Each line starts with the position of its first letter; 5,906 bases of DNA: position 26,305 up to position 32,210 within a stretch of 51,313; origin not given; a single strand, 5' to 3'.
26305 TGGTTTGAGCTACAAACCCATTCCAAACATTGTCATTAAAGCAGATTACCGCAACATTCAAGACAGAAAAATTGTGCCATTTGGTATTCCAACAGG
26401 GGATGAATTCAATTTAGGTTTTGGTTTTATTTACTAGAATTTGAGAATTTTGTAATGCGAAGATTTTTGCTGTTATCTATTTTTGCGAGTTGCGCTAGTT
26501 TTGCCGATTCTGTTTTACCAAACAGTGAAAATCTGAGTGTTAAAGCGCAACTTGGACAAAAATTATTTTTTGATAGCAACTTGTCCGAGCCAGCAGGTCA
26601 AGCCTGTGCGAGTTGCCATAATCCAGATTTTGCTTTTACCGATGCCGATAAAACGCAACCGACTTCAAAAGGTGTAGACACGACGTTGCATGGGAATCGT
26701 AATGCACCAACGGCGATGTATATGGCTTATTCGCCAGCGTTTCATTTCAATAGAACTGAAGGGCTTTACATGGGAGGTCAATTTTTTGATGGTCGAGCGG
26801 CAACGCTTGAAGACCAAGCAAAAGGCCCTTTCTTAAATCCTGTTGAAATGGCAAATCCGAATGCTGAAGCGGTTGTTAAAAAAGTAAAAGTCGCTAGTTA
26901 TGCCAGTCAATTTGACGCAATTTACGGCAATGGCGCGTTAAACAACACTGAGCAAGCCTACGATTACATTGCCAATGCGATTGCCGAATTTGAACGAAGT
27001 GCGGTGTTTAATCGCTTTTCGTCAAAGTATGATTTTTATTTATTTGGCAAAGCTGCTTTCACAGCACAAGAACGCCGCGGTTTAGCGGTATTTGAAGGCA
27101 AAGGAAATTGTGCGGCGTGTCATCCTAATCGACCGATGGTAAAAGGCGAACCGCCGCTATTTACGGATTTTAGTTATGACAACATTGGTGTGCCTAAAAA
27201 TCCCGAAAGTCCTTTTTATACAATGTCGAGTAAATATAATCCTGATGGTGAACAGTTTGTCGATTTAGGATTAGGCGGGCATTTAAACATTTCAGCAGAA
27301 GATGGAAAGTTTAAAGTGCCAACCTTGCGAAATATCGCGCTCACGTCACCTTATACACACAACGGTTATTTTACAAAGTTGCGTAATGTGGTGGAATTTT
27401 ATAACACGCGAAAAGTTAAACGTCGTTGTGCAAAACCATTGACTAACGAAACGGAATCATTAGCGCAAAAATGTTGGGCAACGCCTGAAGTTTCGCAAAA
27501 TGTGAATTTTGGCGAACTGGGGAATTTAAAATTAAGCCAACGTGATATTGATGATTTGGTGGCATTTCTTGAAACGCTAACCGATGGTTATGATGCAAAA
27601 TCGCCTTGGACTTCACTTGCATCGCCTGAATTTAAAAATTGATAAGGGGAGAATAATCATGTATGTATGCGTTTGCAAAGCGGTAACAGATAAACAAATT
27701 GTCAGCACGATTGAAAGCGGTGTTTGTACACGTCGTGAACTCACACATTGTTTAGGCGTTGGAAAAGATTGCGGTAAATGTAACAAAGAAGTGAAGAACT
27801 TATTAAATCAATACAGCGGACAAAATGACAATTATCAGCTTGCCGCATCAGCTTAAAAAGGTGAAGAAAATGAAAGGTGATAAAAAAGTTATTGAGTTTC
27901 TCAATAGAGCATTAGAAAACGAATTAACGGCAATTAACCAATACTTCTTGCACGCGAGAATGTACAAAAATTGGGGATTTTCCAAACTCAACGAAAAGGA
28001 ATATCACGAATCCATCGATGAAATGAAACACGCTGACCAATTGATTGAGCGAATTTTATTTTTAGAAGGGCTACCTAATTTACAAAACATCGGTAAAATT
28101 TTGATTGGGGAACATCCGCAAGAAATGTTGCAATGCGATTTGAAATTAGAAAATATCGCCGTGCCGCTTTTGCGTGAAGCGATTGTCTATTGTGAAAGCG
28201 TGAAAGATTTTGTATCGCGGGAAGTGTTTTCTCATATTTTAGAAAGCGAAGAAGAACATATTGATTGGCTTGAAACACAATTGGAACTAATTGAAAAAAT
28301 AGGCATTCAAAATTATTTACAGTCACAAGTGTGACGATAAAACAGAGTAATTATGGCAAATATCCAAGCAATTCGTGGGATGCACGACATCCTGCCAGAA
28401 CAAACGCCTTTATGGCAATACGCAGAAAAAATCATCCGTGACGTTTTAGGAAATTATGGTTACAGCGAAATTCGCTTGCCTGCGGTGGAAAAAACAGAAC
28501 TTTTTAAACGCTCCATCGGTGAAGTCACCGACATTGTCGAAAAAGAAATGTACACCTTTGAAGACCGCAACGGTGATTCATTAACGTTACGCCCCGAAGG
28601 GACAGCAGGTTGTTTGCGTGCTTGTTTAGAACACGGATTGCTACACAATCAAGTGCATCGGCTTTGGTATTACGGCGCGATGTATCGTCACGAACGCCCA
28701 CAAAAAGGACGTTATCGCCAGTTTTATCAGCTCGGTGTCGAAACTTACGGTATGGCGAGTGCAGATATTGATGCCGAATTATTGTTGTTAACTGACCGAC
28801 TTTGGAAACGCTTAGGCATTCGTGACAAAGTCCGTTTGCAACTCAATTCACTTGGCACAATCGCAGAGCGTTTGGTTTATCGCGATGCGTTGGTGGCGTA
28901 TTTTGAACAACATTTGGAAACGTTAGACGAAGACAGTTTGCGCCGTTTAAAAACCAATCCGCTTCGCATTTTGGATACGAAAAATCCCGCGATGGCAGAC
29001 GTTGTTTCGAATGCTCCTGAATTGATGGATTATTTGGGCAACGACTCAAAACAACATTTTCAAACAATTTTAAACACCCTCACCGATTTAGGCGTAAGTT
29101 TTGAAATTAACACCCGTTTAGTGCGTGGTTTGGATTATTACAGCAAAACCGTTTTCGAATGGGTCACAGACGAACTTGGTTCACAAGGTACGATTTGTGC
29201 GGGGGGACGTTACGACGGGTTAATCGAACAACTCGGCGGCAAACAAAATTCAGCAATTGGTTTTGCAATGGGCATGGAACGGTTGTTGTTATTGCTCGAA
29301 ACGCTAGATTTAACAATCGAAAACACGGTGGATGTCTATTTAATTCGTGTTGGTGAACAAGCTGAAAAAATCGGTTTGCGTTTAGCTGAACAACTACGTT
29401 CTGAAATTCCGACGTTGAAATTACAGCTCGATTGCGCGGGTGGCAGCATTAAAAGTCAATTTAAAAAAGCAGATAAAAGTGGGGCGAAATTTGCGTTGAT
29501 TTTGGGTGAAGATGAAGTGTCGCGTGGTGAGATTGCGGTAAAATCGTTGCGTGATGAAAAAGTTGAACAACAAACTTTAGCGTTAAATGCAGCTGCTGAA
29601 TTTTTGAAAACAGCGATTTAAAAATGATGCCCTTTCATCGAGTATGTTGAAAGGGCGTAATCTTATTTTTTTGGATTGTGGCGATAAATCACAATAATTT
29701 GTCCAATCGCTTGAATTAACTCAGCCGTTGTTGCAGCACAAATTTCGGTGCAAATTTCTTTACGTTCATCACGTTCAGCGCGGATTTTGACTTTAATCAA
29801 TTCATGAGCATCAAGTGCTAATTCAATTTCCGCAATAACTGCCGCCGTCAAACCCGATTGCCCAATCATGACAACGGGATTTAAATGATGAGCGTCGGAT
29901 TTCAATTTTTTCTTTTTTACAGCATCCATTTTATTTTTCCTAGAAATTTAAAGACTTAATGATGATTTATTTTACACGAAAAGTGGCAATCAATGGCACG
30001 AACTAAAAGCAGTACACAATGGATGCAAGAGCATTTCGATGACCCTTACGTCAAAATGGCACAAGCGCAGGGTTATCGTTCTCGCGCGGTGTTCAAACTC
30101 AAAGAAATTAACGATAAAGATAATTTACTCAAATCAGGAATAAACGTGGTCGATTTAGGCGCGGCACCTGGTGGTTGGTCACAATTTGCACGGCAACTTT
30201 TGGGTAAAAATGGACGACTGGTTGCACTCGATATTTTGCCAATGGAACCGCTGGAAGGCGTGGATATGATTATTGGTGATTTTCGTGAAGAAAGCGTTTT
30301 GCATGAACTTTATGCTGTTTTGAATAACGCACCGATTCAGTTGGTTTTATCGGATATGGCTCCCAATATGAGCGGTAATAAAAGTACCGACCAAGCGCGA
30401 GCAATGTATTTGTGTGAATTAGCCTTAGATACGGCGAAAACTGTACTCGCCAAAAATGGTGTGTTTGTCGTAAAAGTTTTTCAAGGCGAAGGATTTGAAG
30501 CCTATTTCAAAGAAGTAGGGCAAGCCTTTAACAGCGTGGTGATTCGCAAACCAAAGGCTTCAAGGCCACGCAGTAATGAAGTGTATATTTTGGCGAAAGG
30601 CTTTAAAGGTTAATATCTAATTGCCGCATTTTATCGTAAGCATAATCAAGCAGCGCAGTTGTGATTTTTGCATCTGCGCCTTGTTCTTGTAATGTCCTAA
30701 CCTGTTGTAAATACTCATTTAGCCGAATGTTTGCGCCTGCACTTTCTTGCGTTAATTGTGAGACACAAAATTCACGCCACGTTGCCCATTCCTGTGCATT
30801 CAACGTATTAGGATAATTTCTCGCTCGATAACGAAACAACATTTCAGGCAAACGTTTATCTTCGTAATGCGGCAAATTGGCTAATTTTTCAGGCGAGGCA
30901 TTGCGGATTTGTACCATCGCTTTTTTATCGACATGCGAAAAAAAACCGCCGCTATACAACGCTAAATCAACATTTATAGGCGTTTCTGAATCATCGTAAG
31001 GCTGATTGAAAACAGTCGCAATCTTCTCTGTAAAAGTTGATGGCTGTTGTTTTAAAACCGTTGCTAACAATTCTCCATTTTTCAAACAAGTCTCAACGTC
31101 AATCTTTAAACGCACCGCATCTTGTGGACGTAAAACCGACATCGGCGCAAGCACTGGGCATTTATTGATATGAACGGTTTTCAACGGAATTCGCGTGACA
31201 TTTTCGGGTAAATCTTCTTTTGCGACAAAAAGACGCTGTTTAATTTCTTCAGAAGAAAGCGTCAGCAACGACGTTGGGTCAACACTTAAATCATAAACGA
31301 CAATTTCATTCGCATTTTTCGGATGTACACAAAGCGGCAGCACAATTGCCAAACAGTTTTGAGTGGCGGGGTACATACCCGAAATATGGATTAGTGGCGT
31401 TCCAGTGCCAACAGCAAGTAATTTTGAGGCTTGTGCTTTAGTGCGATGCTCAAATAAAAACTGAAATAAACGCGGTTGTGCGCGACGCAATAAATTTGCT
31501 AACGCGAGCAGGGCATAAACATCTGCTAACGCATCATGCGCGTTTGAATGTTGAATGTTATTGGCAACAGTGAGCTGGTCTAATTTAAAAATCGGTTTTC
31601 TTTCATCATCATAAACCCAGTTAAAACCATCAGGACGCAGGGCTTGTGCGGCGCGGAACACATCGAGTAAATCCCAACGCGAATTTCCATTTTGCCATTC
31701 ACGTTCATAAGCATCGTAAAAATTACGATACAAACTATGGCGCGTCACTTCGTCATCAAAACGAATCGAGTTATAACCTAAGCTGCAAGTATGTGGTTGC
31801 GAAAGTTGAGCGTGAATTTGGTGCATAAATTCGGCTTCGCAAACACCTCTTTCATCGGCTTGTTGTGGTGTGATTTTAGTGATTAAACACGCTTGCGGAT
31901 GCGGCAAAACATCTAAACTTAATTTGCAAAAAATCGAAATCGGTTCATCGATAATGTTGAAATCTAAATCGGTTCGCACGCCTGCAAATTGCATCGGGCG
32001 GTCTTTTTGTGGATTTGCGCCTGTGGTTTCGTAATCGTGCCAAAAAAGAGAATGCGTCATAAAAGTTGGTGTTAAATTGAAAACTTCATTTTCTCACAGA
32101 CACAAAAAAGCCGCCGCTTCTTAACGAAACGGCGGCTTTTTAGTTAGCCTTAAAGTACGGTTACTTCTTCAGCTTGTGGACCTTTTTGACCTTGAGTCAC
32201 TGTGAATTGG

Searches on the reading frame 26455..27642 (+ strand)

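Call 8: search_protein_families(library=pfam, proteins=[window:26455-27642:+], max_evalue=0.001)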
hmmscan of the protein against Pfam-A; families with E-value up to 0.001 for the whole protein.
window:26455-27642:+ (395 aa): 4 families
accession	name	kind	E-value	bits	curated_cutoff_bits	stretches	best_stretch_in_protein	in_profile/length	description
PF03150.19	CCP_MauG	-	2.5e-43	148.7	25.6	1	30-200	3-148/149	Di-haem cytochrome c peroxidase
PF00034.26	Cytochrom_C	-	7.8e-06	27.6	21.3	0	32-88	2-47/90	Cytochrome c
PF13442.11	Cytochrome_CBB3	-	7.4e-05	23.4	27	0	205-238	2-30/68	Cytochrome C oxidase, cbb3-type, subunit III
PF09086.16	DUF1924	-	0.00018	22.2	22.5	0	28-72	5-48/96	Domain of unknown function (DUF1924)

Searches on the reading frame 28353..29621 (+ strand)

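Call 8: search_protein_families(library=pfam, proteins=[window:28353-29621:+], max_evalue=0.001)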
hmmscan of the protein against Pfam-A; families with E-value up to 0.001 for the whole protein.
window:28353-29621:+ (422 aa): 3 families
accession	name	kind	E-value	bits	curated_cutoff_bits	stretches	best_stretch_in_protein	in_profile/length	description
PF13393.11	tRNA-synt_His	-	1.6e-45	156.1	25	1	9-311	1-308/308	Histidyl-tRNA synthetase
PF00587.30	tRNA-synt_2b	-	2.1e-23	83.7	29.3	1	67-315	1-175/179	tRNA synthetase class II core domain (G, H, P, S and T)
PF03129.25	HGTP_anticodon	-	6.3e-12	45.9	21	1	327-419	1-92/94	Anticodon binding domain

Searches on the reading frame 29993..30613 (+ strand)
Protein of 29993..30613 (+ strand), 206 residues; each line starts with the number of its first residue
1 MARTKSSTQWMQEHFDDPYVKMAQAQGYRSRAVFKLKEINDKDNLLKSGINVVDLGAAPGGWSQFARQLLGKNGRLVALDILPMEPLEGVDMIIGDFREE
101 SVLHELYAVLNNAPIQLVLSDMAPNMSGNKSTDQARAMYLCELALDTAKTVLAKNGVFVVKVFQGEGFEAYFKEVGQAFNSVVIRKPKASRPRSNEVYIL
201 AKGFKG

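Call 82: search_protein_families(library=pfam, proteins=[window:29993-30613:+], max_evalue=0.0001)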
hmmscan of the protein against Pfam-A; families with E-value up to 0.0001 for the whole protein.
window:29993-30613:+ (206 aa): 2 families
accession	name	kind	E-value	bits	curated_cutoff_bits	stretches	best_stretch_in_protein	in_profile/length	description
PF01728.25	FtsJ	-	3.8e-58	196.8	24.1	1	28-204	1-181/181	FtsJ-like methyltransferase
PF13847.12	Methyltransf_31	-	1.5e-05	25.2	27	0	47-81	2-36/145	Methyltransferase domain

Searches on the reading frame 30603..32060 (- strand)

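Call 7: search_protein_families(library=pfam, proteins=[window:30603-32060:-], max_evalue=0.001)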
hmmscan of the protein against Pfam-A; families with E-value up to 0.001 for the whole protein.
window:30603-32060:- (485 aa): 2 families
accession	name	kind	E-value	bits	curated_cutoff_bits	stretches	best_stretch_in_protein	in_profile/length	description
PF08411.15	Exonuc_X-T_C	-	8.4e-93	310.8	27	1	206-472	1-261/269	Exonuclease C-terminal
PF00929.31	RNase_T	-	1e-21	78.6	24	1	7-187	2-163/164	Exonuclease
